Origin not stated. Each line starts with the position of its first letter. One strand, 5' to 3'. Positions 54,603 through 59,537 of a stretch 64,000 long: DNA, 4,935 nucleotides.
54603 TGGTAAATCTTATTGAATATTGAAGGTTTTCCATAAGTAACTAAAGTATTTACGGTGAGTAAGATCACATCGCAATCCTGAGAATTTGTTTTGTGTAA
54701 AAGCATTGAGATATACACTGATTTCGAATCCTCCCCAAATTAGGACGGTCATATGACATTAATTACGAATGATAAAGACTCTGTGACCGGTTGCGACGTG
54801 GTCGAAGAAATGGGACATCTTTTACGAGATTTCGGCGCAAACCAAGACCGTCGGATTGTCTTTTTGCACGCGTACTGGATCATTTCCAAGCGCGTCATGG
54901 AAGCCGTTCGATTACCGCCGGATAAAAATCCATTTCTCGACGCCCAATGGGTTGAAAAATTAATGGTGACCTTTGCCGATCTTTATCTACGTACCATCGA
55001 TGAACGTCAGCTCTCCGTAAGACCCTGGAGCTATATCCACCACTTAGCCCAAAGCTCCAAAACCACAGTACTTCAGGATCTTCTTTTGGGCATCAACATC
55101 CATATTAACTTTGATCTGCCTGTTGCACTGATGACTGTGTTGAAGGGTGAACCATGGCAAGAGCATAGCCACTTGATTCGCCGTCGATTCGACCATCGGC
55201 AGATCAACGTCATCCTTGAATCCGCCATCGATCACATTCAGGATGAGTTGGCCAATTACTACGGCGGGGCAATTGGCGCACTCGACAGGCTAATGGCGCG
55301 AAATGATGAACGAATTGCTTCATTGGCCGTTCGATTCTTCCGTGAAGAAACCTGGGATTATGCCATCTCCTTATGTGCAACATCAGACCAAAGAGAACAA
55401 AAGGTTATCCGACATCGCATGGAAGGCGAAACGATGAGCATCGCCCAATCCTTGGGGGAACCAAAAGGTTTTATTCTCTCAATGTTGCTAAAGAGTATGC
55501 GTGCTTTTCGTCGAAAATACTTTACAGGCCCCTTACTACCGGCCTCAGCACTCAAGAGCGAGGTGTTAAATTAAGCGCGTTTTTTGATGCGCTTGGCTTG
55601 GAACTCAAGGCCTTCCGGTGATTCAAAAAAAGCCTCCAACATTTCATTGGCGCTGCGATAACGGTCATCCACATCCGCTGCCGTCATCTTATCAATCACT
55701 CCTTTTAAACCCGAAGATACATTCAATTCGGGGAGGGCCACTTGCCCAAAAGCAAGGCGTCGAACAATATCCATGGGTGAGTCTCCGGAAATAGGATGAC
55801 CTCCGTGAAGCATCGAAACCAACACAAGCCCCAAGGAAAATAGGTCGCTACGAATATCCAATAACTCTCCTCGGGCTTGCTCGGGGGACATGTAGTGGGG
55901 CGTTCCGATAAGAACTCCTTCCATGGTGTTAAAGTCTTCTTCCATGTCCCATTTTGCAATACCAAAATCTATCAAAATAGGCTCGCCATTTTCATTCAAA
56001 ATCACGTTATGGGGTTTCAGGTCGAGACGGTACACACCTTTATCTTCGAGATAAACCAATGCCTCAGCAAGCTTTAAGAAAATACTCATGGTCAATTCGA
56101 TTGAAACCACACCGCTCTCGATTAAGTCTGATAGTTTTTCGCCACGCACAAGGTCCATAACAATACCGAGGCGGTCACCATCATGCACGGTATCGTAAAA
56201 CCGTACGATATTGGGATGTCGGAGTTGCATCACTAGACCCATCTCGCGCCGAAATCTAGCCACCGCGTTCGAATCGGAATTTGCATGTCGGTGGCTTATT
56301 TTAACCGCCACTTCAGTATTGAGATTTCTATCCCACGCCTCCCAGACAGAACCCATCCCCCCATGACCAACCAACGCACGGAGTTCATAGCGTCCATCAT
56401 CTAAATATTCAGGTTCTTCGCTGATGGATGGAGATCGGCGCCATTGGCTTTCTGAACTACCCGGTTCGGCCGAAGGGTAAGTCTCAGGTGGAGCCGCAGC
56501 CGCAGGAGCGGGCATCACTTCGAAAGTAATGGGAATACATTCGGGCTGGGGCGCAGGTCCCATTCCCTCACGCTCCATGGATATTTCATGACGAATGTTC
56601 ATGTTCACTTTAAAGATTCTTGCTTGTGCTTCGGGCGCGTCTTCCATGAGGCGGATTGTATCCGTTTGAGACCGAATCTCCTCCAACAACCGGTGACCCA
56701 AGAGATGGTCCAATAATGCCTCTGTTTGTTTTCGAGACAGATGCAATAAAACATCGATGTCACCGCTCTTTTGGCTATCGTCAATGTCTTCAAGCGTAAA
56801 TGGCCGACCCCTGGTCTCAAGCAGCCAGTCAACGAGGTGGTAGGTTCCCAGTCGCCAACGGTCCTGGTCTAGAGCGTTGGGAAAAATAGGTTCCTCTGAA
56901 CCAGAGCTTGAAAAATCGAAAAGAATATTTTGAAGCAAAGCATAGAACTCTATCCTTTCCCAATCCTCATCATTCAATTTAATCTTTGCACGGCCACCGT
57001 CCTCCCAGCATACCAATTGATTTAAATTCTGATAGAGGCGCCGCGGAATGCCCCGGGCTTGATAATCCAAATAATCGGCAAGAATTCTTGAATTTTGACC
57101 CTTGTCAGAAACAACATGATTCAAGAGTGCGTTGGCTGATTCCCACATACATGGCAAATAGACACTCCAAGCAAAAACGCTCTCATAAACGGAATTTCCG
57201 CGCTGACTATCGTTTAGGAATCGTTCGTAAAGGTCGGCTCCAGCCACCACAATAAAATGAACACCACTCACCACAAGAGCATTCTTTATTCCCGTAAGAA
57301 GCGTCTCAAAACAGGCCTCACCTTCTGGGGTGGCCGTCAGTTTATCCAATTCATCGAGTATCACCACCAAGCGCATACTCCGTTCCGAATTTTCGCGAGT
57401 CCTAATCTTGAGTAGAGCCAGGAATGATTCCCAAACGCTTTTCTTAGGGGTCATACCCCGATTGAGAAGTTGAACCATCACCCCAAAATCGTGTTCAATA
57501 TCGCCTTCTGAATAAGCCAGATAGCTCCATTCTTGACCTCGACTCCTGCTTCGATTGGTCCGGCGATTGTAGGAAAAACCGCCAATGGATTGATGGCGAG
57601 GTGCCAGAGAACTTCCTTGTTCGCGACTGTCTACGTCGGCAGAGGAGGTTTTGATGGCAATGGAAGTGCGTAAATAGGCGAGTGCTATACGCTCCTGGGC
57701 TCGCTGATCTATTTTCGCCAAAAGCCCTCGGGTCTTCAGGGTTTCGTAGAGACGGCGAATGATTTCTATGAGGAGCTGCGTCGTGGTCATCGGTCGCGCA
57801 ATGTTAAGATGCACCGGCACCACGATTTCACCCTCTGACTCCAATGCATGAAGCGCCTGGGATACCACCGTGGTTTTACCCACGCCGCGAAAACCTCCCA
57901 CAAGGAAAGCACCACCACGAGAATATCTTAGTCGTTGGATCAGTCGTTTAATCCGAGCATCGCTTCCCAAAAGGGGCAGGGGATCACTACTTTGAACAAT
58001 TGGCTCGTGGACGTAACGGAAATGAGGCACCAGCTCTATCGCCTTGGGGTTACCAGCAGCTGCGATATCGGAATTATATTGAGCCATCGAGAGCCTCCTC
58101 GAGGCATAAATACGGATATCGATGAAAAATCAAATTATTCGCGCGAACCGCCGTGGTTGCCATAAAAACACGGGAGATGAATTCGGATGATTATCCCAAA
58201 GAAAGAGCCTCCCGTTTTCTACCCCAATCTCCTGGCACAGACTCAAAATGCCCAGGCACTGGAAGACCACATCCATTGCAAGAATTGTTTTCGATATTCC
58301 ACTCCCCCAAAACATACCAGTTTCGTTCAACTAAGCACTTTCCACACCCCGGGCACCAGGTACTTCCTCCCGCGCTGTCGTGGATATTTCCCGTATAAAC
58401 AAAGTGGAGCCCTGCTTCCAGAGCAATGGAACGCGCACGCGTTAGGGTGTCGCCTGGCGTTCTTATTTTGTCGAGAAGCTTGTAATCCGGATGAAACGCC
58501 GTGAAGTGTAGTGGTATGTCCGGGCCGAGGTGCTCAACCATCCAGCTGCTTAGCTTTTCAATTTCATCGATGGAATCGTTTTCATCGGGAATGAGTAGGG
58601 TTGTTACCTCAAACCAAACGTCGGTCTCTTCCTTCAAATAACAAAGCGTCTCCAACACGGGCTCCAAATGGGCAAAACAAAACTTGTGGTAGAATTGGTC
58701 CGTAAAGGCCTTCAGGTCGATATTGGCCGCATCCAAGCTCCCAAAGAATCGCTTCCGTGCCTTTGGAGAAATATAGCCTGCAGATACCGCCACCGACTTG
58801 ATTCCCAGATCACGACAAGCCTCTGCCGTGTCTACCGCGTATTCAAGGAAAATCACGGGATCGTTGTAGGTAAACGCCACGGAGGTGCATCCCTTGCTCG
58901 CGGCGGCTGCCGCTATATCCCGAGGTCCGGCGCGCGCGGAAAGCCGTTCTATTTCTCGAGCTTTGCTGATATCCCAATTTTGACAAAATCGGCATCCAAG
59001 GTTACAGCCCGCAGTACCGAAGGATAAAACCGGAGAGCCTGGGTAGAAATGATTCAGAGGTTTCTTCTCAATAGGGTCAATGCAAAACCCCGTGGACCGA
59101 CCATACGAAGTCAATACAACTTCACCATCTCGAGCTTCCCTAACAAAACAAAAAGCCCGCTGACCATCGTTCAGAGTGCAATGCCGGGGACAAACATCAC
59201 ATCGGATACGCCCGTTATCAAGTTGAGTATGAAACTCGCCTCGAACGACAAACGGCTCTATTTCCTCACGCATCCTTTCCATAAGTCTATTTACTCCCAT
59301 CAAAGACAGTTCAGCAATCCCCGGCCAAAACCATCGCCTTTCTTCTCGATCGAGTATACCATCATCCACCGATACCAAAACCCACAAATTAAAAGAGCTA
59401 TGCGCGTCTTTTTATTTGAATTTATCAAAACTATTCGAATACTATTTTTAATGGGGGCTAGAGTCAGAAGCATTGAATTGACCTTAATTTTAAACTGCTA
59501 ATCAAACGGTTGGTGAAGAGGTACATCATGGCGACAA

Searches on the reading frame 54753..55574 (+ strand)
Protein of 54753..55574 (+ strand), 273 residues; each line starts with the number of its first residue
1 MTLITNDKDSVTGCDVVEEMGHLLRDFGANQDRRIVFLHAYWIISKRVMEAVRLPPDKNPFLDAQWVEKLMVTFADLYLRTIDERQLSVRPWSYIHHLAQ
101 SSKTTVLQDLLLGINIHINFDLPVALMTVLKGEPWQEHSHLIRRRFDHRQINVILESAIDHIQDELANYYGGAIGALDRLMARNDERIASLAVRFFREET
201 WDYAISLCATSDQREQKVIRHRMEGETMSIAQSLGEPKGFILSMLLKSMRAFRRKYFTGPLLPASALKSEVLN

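Call 29: search_protein_families(library=pfam, proteins=[window:54753-55574:+], max_evalue=0.01)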
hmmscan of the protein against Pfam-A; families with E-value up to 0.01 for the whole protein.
window:54753-55574:+ (273 aa): 1 family
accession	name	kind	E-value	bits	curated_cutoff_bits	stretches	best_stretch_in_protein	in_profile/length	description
PF19458.4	DUF5995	-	5.3e-45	153.8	27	1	15-236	3-224/225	Family of unknown function (DUF5995)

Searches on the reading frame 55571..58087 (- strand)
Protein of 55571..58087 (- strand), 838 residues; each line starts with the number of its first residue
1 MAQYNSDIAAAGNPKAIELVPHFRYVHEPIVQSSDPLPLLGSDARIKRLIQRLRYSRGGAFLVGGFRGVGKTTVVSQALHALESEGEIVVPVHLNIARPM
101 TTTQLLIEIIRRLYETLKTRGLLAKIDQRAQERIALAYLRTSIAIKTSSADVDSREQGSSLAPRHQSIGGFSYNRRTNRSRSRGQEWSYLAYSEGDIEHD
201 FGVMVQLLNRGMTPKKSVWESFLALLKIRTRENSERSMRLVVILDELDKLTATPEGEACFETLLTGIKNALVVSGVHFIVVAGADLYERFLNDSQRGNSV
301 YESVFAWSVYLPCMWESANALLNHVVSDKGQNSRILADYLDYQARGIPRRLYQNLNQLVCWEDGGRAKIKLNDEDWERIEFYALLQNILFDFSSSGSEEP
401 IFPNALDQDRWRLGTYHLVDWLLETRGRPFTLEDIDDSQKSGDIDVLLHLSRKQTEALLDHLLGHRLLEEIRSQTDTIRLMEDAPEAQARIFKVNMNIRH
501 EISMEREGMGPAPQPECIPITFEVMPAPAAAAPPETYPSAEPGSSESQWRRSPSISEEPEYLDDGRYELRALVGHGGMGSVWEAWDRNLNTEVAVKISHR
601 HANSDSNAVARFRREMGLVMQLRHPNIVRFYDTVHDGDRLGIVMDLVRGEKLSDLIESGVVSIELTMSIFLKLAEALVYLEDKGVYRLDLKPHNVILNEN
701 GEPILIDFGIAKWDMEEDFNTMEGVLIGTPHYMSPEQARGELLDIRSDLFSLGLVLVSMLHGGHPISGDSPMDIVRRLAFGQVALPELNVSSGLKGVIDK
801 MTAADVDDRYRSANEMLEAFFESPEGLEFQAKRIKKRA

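Call 5: search_protein_families(library=pfam, proteins=[window:55571-58087:-], max_evalue=0.01)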
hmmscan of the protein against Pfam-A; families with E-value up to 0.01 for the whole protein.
window:55571-58087:- (838 aa): 8 families
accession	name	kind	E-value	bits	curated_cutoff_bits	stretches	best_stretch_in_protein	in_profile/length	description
PF00069.31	Pkinase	-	4.4e-42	144.7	31.7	1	567-817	1-258/263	Protein kinase domain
PF07714.23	PK_Tyr_Ser-Thr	-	3.6e-28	99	23.1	1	570-810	4-249/258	Protein tyrosine and serine/threonine kinase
PF13191.12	AAA_16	-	1.7e-10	42.1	32.6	1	42-252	5-146/167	AAA ATPase domain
PF13401.12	AAA_22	-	7.5e-08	33.2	27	1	57-129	4-78/130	AAA domain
PF07693.20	KAP_NTPase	-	9.5e-06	25.5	20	1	48-285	10-193/293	KAP family P-loop domain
PF10236.15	DAP3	-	0.0019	17.9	23.1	0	49-93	14-58/311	Mitochondrial ribosomal death-associated protein 3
PF25201.1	nSTAND6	-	0.0024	18.4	27.7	1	40-117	2-75/148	Novel STAND NTPase 6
PF03109.22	ABC1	-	0.0039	16.8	22.9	0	608-712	116-215/244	ABC1 atypical kinase-like domain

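Call 7: search_protein_families(library=padloc, proteins=[window:55571-58087:-], max_evalue=0.01)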
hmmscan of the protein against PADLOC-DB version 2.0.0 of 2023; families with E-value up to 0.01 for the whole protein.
window:55571-58087:- (838 aa): 34 families (the best 25 are shown)
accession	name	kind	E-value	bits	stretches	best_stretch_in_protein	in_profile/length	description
PDLC04042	PD-T4-6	-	2.5e-66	222.3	1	564-823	8-272/292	-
PDLC04060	PD-T4-6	-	1.7e-62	209.9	1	565-819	8-265/486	-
PDLC04043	PD-T4-6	-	3.6e-62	208.9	1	563-820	13-274/452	-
PDLC04053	PD-T4-6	-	1.1e-61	206.9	1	564-827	8-275/311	-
PDLC04061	PD-T4-6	-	4.1e-60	202.7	1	560-819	11-279/510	-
PDLC04047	PD-T4-6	-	3.5e-57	192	1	565-819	10-268/327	-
PDLC04138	mad6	-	5.9e-57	192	1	560-821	46-311/659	mads_6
PDLC04057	PD-T4-6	-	1.4e-56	190.4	1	565-819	8-266/443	-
PDLC04052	PD-T4-6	-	8.4e-55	184.9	1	565-831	9-284/496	-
PDLC04054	PD-T4-6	-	1e-50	171.2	1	564-820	10-270/347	-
PDLC04048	PD-T4-6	-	3.1e-49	166.2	1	564-819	9-268/354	-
PDLC04039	PD-T4-6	-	2.7e-47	159.8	1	565-821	14-273/458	-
PDLC04064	PD-T4-6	-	1.2e-45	154.1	1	567-816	22-273/369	-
PDLC04040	PD-T4-6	-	1.9e-44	150.3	1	572-832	1-274/547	-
PDLC04041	PD-T4-6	-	4.5e-41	139.5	1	565-821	28-291/443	-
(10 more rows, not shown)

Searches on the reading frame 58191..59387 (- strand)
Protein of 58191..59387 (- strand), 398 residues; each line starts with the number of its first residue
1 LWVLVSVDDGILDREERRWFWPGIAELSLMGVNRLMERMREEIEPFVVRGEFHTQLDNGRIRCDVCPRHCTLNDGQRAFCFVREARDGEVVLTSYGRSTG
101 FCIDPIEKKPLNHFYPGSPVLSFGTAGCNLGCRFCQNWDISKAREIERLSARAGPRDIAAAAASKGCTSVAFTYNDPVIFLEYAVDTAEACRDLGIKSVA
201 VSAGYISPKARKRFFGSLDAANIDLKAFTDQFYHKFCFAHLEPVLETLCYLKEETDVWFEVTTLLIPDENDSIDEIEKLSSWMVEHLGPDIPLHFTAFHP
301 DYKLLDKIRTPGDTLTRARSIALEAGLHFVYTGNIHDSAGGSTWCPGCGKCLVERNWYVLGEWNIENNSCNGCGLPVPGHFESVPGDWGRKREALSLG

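Call 5: search_protein_families(library=pfam, proteins=[window:58191-59387:-], max_evalue=0.01)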
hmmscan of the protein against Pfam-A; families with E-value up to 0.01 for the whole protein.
window:58191-59387:- (398 aa): 1 family
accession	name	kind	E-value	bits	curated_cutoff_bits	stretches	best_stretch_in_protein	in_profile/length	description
PF04055.27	Radical_SAM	-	4e-15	56.8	29.5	1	125-276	4-162/166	Radical SAM superfamily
